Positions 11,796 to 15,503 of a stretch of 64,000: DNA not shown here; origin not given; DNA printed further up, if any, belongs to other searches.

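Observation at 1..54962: At least 22 GTAG/GTGG-headed double-hairpin (REPIN-like) units in 64 kb, with compensatory stem changes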

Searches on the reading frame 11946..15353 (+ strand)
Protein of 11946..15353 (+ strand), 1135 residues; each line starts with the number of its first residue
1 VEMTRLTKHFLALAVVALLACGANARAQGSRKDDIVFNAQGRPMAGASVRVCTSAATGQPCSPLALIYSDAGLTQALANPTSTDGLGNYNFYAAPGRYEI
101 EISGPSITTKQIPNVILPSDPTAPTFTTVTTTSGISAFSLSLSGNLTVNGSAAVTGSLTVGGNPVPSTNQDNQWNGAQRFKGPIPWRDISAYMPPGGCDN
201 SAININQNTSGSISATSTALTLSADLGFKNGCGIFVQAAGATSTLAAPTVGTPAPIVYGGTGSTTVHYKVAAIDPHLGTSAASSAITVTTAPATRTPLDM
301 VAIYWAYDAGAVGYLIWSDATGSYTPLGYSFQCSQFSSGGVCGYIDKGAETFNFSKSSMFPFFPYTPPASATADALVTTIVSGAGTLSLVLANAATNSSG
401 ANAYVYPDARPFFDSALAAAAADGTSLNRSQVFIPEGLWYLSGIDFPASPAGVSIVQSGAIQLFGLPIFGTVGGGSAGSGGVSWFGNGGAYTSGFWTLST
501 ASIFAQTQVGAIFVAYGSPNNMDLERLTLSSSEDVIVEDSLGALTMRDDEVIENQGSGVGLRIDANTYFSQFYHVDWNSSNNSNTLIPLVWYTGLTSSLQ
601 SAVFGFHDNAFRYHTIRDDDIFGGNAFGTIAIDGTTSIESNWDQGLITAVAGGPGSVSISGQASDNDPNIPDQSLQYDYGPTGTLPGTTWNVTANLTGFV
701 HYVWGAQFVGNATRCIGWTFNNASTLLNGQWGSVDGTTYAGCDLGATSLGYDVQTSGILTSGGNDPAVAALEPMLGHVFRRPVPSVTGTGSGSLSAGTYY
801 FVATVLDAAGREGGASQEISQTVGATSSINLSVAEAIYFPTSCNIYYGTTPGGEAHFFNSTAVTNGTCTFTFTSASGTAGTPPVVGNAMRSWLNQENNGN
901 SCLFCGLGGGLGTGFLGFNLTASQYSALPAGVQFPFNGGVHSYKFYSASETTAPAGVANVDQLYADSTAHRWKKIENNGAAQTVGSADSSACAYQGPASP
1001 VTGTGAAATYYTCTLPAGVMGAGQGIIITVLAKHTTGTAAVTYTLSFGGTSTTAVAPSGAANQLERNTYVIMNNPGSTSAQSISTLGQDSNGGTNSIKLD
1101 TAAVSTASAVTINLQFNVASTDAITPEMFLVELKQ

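Call 12: search_protein_families(library=pfam, proteins=[window:11946-15353:+])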
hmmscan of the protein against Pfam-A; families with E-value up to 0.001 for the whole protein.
window:11946-15353:+ (1135 aa): 0 families

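Call 21: search_protein_families(library=ncbifam, proteins=[window:11946-15353:+], max_evalue=0.01)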
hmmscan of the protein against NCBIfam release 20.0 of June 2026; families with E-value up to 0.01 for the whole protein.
window:11946-15353:+ (1135 aa): 0 families

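Call 24: search_protein_families(library=phrogs, proteins=[window:11946-15353:+], max_evalue=0.001)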
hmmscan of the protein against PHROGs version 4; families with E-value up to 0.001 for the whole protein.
window:11946-15353:+ (1135 aa): 1 family
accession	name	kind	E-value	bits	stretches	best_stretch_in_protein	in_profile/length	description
phrog_8040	-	connector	0.00024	21.1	1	782-876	133-227/396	head closure Hc3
